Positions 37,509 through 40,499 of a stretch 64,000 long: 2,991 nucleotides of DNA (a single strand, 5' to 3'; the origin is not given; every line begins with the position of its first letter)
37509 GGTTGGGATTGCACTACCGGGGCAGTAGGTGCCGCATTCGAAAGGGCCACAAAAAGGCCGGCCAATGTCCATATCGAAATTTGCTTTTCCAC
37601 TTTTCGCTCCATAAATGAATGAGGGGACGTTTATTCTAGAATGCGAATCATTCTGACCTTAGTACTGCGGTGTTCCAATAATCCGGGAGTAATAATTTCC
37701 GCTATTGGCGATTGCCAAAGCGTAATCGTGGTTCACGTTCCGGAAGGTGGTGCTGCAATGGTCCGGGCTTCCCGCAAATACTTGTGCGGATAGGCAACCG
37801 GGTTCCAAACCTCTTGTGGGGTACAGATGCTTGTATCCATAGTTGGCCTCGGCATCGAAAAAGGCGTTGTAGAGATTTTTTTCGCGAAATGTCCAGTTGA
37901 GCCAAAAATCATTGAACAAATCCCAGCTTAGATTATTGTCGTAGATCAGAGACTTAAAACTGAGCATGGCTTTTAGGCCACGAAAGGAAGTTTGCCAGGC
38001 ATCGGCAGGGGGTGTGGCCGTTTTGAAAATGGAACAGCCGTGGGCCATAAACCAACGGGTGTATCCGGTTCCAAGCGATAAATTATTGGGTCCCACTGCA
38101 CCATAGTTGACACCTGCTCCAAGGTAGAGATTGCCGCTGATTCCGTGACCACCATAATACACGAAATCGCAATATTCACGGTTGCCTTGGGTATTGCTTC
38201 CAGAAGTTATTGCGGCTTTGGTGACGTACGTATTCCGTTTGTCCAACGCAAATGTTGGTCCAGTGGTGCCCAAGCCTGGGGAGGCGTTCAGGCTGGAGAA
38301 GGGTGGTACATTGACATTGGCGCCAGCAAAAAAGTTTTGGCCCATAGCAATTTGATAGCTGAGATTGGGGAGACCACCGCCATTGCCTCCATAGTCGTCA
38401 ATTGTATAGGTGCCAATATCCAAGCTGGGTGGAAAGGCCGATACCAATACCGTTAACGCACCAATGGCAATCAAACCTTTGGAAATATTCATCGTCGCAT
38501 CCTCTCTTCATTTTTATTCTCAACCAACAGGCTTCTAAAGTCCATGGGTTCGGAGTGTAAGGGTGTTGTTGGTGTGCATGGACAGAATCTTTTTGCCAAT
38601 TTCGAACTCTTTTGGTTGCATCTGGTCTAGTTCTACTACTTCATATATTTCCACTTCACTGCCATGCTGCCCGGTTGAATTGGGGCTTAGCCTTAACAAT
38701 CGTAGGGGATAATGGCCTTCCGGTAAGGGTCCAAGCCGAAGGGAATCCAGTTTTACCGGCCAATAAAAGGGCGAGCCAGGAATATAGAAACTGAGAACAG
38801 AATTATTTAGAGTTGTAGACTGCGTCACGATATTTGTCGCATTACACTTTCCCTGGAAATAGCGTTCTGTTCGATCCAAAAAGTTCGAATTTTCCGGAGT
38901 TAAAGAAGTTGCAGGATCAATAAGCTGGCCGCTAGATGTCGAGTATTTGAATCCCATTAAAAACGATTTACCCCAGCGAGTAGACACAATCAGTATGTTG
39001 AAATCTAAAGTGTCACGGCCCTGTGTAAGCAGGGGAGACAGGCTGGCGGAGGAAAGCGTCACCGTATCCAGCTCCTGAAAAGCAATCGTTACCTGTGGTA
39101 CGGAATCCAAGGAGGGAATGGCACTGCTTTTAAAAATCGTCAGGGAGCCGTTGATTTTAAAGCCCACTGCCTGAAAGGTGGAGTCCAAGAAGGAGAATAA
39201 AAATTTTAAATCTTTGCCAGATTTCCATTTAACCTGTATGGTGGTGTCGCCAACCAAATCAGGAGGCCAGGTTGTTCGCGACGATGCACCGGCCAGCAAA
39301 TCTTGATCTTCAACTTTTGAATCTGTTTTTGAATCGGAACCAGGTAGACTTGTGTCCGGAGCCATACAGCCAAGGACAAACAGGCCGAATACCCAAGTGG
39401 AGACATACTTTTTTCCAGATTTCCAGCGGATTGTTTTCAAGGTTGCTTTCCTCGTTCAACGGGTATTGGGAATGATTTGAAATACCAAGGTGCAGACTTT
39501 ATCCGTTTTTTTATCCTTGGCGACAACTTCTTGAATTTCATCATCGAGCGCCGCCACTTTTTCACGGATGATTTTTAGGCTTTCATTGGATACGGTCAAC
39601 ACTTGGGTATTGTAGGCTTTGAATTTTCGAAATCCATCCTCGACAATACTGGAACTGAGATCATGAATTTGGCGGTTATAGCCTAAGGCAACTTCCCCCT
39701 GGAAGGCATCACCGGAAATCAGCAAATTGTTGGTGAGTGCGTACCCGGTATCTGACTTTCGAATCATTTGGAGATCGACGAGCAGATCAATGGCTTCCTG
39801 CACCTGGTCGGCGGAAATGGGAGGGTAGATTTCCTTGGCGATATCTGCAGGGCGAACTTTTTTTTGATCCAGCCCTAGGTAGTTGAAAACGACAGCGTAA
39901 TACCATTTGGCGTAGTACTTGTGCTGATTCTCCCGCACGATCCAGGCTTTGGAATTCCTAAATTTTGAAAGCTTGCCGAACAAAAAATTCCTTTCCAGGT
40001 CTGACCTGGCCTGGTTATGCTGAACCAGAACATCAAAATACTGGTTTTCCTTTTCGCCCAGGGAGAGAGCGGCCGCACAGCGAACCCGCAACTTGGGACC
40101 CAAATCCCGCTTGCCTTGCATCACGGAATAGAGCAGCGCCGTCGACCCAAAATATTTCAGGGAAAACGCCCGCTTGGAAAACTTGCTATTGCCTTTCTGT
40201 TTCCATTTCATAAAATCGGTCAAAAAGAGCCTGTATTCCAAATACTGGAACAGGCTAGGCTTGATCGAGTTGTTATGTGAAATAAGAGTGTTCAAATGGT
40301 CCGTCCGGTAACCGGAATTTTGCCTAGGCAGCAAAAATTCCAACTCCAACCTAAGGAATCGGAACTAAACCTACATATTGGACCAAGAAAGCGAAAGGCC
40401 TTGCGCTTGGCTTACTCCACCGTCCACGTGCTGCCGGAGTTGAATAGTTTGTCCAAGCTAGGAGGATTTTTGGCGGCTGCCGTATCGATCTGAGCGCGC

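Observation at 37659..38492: Secreted protein B carries a candidate caspase/gingipain-like (clan CD) His-Gly ... Cys dyad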

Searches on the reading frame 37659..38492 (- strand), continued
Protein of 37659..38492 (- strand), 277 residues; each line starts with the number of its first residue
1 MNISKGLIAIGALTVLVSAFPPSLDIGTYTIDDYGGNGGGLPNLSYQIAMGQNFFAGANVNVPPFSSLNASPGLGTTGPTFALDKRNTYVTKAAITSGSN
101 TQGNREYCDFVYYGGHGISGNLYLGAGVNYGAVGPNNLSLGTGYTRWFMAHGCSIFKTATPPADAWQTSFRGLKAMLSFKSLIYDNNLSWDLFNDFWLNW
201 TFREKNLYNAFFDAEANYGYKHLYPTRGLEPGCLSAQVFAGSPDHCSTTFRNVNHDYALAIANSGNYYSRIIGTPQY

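Call 77: search_protein_families(library=pfam, proteins=[P0175, P0183, P0191, P0192, P0194, P0195, P0197, P0204, P0206, P0222], max_evalue=0.01)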
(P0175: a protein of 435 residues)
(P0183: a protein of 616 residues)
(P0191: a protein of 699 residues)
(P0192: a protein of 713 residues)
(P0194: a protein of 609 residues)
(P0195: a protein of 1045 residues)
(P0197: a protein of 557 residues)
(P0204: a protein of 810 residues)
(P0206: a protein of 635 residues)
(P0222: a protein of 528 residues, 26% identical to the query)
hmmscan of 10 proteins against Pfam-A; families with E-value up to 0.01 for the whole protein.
P0175 (435 aa): 3 families
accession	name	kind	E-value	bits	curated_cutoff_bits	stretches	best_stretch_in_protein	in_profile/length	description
PF19872.4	DUF6345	-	1.8e-27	96.7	26.9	1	212-387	1-175/221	Family of unknown function (DUF6345)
PF18911.6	PKD_4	-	9.8e-18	64.4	27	1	123-197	2-79/85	PKD domain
PF00801.26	PKD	-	1.1e-12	48.2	23.5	1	132-195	7-74/80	PKD domain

P0183 (616 aa): 1 family
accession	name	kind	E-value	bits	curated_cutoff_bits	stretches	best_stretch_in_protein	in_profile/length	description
PF19872.4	DUF6345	-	5.9e-50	170.2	26.9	1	391-613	1-220/221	Family of unknown function (DUF6345)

P0191 (699 aa): 1 family
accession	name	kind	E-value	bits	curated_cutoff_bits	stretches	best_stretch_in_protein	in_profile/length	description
PF19872.4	DUF6345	-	2.2e-50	171.6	26.9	1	491-694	20-220/221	Family of unknown function (DUF6345)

P0192 (713 aa): 3 families
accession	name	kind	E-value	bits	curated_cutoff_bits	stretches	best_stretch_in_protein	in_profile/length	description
PF19872.4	DUF6345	-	6.8e-60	202.7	26.9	1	488-712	1-220/221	Family of unknown function (DUF6345)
PF07705.17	CARDB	-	4.7e-23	81.7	22.7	3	133-219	14-98/101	CARDB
PF20600.3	ExoX-like_C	-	0.008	16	26.5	0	390-401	18-29/30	Exodeoxyribonuclease X-like C-terminal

P0194 (609 aa): 1 family
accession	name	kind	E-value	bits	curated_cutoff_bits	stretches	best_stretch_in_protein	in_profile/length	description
PF19872.4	DUF6345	-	1.2e-56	192.1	26.9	1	391-606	1-220/221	Family of unknown function (DUF6345)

P0195 (1045 aa): 2 families
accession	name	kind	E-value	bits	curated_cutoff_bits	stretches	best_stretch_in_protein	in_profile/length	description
PF19872.4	DUF6345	-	9.4e-49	166.3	26.9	1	807-1029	1-210/221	Family of unknown function (DUF6345)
PF24517.2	CBM96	-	4.2e-39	134.5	26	2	361-521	3-164/164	Carbohydrate-binding module family 96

P0197 (557 aa): 1 family
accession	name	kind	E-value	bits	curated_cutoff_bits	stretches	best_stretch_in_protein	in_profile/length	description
PF19872.4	DUF6345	-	2.1e-18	67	26.9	1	50-265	8-221/221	Family of unknown function (DUF6345)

P0204 (810 aa): 4 families
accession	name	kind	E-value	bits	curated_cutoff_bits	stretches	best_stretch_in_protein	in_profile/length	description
PF18911.6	PKD_4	-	3.8e-32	110.6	27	2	497-564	18-85/85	PKD domain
PF00801.26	PKD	-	5.8e-26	90.7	23.5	2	489-557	3-75/80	PKD domain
PF19872.4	DUF6345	-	1e-17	64.8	26.9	1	585-794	9-208/221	Family of unknown function (DUF6345)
PF16820.11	PKD_3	-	0.0013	19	26.3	0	430-465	34-68/68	PKD-like domain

P0206 (635 aa): 2 families
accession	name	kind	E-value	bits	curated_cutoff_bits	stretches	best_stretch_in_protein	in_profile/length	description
PF10102.14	DUF2341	-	2.3e-18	66.8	23.4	1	159-225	3-73/84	Domain of unknown function (DUF2341)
PF19872.4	DUF6345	-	5.6e-18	65.7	26.9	1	450-617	32-210/221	Family of unknown function (DUF6345)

P0222 (528 aa): 1 family
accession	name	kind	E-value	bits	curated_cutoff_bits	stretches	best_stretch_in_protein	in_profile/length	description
PF19872.4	DUF6345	-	3.1e-77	259.4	26.9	1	300-525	3-220/221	Family of unknown function (DUF6345)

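Call 84: find_encoding_contigs(protein=P0220, flank=5000, max_places=1)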
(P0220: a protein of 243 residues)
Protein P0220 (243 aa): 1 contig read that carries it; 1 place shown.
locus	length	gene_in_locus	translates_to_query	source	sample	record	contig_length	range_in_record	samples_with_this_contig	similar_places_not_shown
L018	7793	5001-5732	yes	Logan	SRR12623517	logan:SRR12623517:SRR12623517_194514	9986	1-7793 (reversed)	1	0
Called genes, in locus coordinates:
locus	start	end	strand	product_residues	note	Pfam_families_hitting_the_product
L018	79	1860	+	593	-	PF01060:TTR-52 (faint)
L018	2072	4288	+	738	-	PF14620:YPEB_PepSY1-2 (weak), PF03413:PepSY (faint)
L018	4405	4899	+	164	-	-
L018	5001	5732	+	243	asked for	PF19872:DUF6345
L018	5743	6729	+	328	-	-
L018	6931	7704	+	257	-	-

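Call 85: find_encoding_contigs(protein=P0217, flank=5000, max_places=1)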
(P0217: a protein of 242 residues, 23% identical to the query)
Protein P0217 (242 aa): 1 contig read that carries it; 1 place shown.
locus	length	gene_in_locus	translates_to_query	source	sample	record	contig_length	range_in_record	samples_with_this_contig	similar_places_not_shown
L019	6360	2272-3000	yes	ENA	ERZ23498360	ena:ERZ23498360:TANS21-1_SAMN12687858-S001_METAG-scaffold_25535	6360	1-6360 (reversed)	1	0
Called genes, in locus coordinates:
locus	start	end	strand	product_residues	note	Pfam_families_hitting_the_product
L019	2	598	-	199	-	?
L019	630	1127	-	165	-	PF12867:DinB_2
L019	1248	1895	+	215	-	PF00198:2-oxoacid_dh (faint), PF00302:CAT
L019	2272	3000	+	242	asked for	PF19872:DUF6345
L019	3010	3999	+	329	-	-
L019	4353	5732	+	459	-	PF01212:Beta_elim_lyase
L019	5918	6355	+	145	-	-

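Call 91: search_protein_families(library=pfam, proteins=[L018:5743-6729:+, L019:3010-3999:+, L018:2072-4288:+, L018:4405-4899:+, L003:6815-8404:+, L018:6931-7704:+], max_evalue=10)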
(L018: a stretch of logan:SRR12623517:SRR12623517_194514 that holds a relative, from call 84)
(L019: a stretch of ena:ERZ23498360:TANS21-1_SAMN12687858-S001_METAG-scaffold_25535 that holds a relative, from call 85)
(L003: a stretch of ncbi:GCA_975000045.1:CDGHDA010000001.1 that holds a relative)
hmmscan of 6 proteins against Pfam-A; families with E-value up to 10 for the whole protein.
L018:5743-6729:+ (328 aa): 0 families

L019:3010-3999:+ (329 aa): 0 families

L018:2072-4288:+ (738 aa): 3 families
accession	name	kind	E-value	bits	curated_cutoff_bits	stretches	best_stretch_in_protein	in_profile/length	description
PF03413.25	PepSY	-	8.7e-07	29.6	24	2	268-298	28-58/60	Peptidase propeptide and YPEB domain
PF14620.12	YPEB_PepSY1-2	-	2.5e-06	28.2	31.7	1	40-150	28-136/195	YpeB sporulation, PepSY1 and PepSY2 domains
PF07739.18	TipAS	-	0.13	13.2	23.8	1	26-66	26-66/117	TipAS antibiotic-recognition domain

L018:4405-4899:+ (164 aa): 0 families

L003:6815-8404:+ (529 aa): 3 families
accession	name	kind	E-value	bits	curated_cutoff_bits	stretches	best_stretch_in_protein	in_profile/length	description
PF13519.12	VWA_2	-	2.3e-08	35.1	27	1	49-169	1-107/107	von Willebrand factor type A domain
PF00092.34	VWA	-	1.2e-05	26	23.8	1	48-212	1-152/174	von Willebrand factor type A domain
PF05762.20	VWA_CoxE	-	0.037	13.9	26.4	1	124-186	117-175/222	VWA domain containing CoxE-like protein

L018:6931-7704:+ (257 aa): 0 families

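Call 93: find_encoding_contigs(protein=P0221, flank=3000, max_places=3)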
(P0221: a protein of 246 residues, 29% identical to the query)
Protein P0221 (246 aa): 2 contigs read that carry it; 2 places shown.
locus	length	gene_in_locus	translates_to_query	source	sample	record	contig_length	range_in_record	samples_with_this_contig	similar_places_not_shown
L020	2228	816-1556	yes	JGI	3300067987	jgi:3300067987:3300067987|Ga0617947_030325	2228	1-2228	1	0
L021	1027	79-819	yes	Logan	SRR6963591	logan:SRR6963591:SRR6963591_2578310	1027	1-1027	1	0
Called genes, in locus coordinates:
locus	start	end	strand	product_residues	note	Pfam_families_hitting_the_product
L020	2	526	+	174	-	?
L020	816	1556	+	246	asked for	PF19872:DUF6345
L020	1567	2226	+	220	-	?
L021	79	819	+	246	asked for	PF19872:DUF6345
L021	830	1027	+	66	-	?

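Call 94: find_encoding_contigs(protein=P0218, flank=3000, max_places=2)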
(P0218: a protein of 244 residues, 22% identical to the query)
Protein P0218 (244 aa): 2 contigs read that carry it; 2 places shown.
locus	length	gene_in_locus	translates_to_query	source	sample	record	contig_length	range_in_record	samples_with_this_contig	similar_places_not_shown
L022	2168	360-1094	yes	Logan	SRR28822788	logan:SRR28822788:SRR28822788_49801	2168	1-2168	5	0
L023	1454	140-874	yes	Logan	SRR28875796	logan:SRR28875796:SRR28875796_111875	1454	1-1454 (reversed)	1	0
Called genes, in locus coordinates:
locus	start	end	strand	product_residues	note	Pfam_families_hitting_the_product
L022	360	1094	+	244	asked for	PF19872:DUF6345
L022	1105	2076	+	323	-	-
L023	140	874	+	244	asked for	PF19872:DUF6345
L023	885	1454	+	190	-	?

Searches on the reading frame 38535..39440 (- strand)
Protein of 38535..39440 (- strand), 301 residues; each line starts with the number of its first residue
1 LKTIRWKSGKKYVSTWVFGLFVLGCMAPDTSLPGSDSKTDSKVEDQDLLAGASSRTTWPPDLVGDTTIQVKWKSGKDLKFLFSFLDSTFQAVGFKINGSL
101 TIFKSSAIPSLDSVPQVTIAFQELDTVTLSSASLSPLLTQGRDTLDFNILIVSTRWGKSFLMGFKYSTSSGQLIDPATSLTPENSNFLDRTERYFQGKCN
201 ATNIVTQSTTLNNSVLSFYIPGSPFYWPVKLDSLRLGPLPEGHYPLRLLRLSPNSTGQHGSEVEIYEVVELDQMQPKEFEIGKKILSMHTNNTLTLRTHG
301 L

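Call 3: search_protein_families(library=pfam, proteins=[window:38535-39440:-], max_evalue=1)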
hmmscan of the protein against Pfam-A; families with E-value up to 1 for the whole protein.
window:38535-39440:- (301 aa): 0 families

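Call 4: search_protein_families(library=ncbifam, proteins=[window:38535-39440:-], max_evalue=1)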
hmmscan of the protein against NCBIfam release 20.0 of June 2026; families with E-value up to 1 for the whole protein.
window:38535-39440:- (301 aa): 0 families

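Call 42: search_protein_families(library=phrogs, proteins=[window:38535-39440:-], max_evalue=0.1)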
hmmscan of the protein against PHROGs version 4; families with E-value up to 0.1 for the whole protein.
window:38535-39440:- (301 aa): 0 families

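Call 43: search_protein_families(library=padloc, proteins=[window:38535-39440:-], max_evalue=0.1)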
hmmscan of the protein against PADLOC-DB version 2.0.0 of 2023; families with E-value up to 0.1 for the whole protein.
window:38535-39440:- (301 aa): 0 families

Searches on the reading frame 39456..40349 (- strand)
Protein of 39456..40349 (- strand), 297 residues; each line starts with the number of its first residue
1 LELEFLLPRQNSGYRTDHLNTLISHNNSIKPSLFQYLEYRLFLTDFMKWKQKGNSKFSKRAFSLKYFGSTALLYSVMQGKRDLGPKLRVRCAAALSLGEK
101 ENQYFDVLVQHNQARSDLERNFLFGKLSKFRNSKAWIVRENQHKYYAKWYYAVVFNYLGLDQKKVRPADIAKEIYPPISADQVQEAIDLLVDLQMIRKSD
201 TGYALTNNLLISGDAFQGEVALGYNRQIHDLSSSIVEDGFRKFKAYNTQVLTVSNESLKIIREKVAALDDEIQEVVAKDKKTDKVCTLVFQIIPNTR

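Call 3: search_protein_families(library=pfam, proteins=[window:39456-40349:-], max_evalue=1)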
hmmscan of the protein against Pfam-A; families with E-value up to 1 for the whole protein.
window:39456-40349:- (297 aa): 1 family
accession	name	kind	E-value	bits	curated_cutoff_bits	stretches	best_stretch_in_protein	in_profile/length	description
PF14394.12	DUF4423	-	1.2e-14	54.9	30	1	137-291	9-161/165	Domain of unknown function (DUF4423)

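Call 4: search_protein_families(library=ncbifam, proteins=[window:39456-40349:-], max_evalue=1)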
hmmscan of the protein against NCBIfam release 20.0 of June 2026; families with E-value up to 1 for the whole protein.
window:39456-40349:- (297 aa): 1 family
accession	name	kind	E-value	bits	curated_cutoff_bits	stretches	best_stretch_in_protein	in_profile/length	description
TIGR02147.1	Fsuc_second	paralog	5.1e-54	183.6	50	1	32-296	3-270/272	TIGR02147 family protein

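Call 43: search_protein_families(library=padloc, proteins=[window:39456-40349:-], max_evalue=0.1)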
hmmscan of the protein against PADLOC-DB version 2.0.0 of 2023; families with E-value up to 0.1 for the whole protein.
window:39456-40349:- (297 aa): 0 families
